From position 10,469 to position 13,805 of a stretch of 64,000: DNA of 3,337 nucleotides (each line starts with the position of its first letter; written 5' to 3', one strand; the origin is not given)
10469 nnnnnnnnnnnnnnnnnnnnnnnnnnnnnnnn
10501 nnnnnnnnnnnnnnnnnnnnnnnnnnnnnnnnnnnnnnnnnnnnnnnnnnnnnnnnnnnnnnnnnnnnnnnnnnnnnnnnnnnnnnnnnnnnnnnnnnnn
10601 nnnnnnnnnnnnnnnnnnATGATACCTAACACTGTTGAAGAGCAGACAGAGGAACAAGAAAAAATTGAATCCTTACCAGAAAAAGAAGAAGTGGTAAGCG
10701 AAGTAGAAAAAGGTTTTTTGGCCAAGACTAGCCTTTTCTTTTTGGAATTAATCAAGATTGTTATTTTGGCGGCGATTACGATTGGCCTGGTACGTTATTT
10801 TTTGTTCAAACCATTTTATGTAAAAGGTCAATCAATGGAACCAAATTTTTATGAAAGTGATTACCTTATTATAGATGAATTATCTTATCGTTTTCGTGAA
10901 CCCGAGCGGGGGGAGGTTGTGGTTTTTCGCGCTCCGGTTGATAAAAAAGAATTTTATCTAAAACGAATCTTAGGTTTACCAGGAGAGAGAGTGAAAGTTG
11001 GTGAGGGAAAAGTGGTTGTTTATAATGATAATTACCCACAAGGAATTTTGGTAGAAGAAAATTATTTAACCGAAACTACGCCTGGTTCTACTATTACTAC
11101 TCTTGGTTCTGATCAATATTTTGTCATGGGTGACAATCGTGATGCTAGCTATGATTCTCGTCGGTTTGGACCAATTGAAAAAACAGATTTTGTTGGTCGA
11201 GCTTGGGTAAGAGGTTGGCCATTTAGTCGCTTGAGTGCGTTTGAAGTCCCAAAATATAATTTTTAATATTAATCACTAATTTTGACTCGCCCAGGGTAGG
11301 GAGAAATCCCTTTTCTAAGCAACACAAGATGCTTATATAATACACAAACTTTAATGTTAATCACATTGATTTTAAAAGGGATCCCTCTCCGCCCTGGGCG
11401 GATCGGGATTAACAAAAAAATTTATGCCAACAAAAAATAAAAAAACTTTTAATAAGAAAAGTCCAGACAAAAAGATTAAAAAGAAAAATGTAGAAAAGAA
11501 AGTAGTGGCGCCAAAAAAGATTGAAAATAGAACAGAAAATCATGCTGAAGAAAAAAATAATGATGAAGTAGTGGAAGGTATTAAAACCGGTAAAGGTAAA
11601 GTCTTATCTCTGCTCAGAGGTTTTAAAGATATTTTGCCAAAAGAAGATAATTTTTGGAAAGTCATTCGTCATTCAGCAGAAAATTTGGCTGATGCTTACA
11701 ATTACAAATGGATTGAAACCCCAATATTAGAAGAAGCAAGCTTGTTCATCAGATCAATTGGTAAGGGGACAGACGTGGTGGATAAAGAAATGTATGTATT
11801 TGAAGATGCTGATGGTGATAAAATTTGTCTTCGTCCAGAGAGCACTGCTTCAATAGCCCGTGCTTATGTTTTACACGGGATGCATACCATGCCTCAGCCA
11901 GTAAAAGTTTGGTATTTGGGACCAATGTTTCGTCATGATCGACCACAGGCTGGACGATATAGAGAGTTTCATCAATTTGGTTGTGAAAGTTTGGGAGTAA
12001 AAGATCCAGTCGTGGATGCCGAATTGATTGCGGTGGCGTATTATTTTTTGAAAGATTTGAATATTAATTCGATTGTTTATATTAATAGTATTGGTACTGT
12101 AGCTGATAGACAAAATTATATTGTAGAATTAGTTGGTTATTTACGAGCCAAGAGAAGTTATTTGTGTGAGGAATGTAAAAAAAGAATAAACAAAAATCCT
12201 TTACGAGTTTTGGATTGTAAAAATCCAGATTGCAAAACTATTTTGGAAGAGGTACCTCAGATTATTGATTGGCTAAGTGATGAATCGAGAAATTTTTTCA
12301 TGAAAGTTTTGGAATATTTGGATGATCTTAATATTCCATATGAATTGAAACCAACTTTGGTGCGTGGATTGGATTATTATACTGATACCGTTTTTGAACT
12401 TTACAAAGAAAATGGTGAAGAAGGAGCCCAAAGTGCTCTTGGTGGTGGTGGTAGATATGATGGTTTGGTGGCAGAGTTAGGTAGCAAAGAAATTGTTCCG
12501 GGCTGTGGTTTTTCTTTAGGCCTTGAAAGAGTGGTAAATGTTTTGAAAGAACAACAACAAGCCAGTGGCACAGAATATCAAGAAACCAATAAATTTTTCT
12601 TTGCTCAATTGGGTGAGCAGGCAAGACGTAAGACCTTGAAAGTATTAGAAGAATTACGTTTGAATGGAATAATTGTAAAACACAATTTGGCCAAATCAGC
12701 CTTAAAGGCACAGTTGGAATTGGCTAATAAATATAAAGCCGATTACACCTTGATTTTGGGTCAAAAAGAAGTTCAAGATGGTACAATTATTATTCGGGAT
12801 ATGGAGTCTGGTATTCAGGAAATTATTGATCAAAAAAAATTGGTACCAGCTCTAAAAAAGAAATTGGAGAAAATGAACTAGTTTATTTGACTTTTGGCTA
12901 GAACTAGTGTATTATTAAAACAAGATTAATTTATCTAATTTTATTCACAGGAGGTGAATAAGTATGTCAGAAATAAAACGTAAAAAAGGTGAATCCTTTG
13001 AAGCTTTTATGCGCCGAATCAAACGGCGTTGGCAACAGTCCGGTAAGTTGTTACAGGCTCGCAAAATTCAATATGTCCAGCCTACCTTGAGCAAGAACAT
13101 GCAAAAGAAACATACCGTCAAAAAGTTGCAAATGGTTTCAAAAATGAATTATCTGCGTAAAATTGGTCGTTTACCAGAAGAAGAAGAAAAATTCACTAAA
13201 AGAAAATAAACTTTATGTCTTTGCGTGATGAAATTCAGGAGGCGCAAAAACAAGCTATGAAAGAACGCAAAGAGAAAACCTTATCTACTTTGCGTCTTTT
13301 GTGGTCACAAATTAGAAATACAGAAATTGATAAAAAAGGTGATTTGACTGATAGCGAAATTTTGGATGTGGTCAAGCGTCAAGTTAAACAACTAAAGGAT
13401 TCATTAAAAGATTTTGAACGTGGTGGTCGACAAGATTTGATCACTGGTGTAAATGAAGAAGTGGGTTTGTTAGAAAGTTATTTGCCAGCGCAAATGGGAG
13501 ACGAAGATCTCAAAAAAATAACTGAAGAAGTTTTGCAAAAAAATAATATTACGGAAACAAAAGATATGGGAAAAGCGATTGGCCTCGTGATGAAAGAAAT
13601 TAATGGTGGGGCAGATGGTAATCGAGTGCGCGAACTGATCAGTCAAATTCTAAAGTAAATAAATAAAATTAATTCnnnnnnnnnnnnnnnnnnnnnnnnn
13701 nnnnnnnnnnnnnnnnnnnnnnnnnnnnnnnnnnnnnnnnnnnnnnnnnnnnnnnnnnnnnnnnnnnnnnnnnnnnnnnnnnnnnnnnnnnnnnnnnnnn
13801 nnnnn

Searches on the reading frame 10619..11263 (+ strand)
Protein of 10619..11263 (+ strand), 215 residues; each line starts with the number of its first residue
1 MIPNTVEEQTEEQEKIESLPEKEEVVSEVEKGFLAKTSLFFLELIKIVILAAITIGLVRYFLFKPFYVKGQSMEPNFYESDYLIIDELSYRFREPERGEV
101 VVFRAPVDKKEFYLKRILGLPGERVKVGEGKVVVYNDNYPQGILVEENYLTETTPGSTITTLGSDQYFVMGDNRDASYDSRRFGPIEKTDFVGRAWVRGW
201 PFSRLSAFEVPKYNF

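Call 7: search_protein_families(library=pfam, proteins=[window:10619-11263:+], max_evalue=0.1)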
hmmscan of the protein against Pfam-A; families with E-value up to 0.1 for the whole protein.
window:10619-11263:+ (215 aa): 2 families
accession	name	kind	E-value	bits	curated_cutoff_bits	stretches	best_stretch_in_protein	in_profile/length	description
PF10502.14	Peptidase_S26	-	7.2e-43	146.9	22.9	1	42-200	2-168/168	Signal peptidase, peptidase S26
PF00717.28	Peptidase_S24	-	4.7e-06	26.7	23.3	1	67-119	39-84/116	Peptidase S24-like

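Call 83: search_protein_families(library=ncbifam, proteins=[window:10619-11263:+], max_evalue=0.001)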
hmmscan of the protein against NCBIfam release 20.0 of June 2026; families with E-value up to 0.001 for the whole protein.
window:10619-11263:+ (215 aa): 6 families
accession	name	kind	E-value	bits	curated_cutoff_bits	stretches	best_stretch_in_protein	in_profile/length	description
TIGR02227.1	sigpep_I_bact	equivalog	2e-41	141.5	47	1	45-202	2-161/162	signal peptidase I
NF008114.0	PRK10861.1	equivalog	5.6e-19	68.6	277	2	43-127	62-158/324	signal peptidase I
TIGR02754.1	sod_Ni_protease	equivalog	4e-14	52.9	63.25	2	68-120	3-55/90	nickel-type superoxide dismutase maturation protease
TIGR02771.1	TraF_Ti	equivalog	2.2e-09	37.1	100.25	1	113-194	84-164/171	conjugative transfer signal peptidase TraF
NF010459.0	PRK13884.1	subfamily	3.8e-06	26.5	156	1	112-190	87-167/178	conjugal transfer peptidase TraF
TIGR02228.1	sigpep_I_arch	equivalog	6.4e-05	22.9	51.85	1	44-108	10-74/158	signal peptidase I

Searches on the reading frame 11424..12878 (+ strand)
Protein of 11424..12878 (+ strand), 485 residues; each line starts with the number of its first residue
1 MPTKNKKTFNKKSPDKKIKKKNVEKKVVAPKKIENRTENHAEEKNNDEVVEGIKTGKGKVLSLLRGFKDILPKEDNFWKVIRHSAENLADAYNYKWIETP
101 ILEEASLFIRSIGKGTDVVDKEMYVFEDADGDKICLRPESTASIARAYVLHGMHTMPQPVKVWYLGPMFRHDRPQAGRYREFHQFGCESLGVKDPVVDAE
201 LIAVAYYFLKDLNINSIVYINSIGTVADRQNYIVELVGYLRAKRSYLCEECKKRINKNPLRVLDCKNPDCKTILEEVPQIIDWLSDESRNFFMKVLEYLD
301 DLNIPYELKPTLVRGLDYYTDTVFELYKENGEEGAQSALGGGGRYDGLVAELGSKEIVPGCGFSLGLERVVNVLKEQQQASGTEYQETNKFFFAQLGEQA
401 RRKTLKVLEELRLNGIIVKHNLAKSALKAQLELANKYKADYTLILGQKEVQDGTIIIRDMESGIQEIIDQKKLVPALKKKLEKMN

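Call 7: search_protein_families(library=pfam, proteins=[window:11424-12878:+], max_evalue=0.1)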
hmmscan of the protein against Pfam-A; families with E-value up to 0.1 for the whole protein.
window:11424-12878:+ (485 aa): 5 families
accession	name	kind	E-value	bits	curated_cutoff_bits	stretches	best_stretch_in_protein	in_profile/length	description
PF13393.11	tRNA-synt_His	-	6.5e-40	137.7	25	1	66-370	1-308/308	Histidyl-tRNA synthetase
PF00587.30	tRNA-synt_2b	-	2.4e-13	51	29.3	1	124-376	1-177/179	tRNA synthetase class II core domain (G, H, P, S and T)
PF03129.25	HGTP_anticodon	-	1.9e-09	38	21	1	397-479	8-93/94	Anticodon binding domain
PF01409.25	tRNA-synt_2d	-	0.00035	20.6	19.8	1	123-212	68-153/246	tRNA synthetases class II core domain (F)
PF09963.14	DUF2197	-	0.018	15.7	22.2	1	241-259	27-45/56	Uncharacterized protein conserved in bacteria (DUF2197)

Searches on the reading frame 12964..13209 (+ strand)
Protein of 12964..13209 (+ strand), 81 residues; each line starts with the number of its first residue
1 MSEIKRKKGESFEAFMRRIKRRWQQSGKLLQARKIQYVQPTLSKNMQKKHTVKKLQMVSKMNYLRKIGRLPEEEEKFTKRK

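Call 7: search_protein_families(library=pfam, proteins=[window:12964-13206:+], max_evalue=0.1)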
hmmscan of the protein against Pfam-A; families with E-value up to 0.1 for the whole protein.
window:12964-13206:+ (81 aa): 2 families
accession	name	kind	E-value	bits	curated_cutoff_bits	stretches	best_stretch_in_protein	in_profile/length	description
PF01165.25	Ribosomal_S21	-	0.02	15.1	27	1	4-52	2-51/55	Ribosomal protein S21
PF25203.1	DAAF9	-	0.038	13.1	27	1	8-75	414-488/501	DAAF9 domain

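Call 41: find_encoding_contigs(protein=window:12964-13209:+, flank=10000, max_places=10)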
Protein window:12964-13209:+ (81 aa): 16 contigs read that carry it; 10 places shown.
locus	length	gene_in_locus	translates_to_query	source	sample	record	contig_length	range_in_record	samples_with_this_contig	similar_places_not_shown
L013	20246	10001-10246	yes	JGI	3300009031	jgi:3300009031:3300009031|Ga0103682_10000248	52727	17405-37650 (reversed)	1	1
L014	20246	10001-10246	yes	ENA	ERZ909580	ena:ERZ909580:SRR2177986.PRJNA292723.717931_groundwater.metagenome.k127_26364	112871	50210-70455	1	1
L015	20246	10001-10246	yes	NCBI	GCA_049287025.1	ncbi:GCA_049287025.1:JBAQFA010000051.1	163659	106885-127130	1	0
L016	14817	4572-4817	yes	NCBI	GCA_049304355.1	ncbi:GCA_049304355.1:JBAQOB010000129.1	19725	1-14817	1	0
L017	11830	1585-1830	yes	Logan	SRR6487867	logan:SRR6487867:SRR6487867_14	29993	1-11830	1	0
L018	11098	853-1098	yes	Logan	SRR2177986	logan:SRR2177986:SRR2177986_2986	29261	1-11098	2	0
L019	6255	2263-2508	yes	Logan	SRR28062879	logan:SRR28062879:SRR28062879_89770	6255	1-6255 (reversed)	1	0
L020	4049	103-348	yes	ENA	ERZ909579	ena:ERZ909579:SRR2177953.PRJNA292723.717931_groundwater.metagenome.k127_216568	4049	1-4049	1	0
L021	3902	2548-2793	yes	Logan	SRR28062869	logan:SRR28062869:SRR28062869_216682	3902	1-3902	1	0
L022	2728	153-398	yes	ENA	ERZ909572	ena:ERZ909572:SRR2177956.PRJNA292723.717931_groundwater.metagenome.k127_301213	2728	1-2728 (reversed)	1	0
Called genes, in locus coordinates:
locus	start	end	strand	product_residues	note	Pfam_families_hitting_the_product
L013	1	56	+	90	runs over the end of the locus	-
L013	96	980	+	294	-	PF13529:Peptidase_C39_2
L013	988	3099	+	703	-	PF00580:UvrD-helicase, PF13245:AAA_19, PF13604:AAA_30 (faint), PF01443:Viral_helicase1 (faint), PF13087:AAA_12 (faint), PF13361:UvrD_C, PF13538:UvrD_C_2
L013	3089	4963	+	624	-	-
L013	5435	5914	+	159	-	PF00334:NDK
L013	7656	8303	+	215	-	PF10502:Peptidase_S26, PF00717:Peptidase_S24 (weak)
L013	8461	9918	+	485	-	PF13393:tRNA-synt_His, PF00587:tRNA-synt_2b, PF13393:tRNA-synt_His, PF03129:HGTP_anticodon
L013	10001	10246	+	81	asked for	-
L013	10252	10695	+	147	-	PF09424:YqeY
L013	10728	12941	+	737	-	PF18895:T4SS_pilin, PF13205:Big_5 (faint)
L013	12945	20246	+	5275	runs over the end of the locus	PF13205:Big_5 (faint), PF18895:T4SS_pilin, PF13385:Laminin_G_3, PF02210:Laminin_G_2 (faint), PF13313:DUF4082 (weak), PF13385:Laminin_G_3, PF14870:PSII_BNR, PF13385:Laminin_G_3, +1 more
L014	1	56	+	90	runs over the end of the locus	-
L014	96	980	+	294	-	PF13529:Peptidase_C39_2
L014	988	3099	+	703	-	PF00580:UvrD-helicase, PF13245:AAA_19, PF13604:AAA_30 (faint), PF01443:Viral_helicase1 (faint), PF13087:AAA_12 (faint), PF13361:UvrD_C, PF13538:UvrD_C_2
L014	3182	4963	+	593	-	-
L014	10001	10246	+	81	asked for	-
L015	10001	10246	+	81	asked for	-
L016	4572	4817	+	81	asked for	-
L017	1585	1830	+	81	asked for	-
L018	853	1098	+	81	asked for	-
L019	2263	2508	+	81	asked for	-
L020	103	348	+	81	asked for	-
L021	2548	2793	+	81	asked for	-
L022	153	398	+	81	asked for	-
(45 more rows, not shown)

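Call 83: search_protein_families(library=ncbifam, proteins=[window:12964-13206:+], max_evalue=0.001)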
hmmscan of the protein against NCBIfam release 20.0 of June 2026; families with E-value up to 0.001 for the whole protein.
window:12964-13206:+ (81 aa): 1 family
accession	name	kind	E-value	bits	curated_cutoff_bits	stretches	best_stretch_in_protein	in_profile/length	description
TIGR00030.1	S21p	equivalog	0.00038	20.2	28.95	1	4-56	3-56/58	30S ribosomal protein S21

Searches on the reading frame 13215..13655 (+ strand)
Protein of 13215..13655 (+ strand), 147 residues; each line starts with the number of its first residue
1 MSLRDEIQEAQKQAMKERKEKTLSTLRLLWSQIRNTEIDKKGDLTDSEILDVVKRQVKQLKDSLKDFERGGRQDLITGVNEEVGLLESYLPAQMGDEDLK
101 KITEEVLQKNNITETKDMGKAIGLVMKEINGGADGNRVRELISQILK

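Call 7: search_protein_families(library=pfam, proteins=[window:13215-13655:+], max_evalue=0.1)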
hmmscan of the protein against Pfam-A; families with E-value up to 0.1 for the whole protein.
window:13215-13655:+ (147 aa): 5 families
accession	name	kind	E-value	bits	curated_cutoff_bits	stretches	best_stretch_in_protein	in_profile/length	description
PF09424.15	YqeY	-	2.3e-39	135.2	27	1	5-146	2-143/143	Yqey-like protein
PF02637.23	GatB_Yqey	-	2.8e-05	24.5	27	1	93-146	87-148/148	GatB domain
PF10938.13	YfdX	-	0.0032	17.9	26.6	0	50-112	68-129/149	YfdX protein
PF11829.13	DUF3349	-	0.039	15.2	28.3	0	89-141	29-84/94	Protein of unknown function (DUF3349)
PF14203.11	TTRAP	-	0.095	13.3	27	0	68-109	13-46/62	Putative transposon-transfer assisting protein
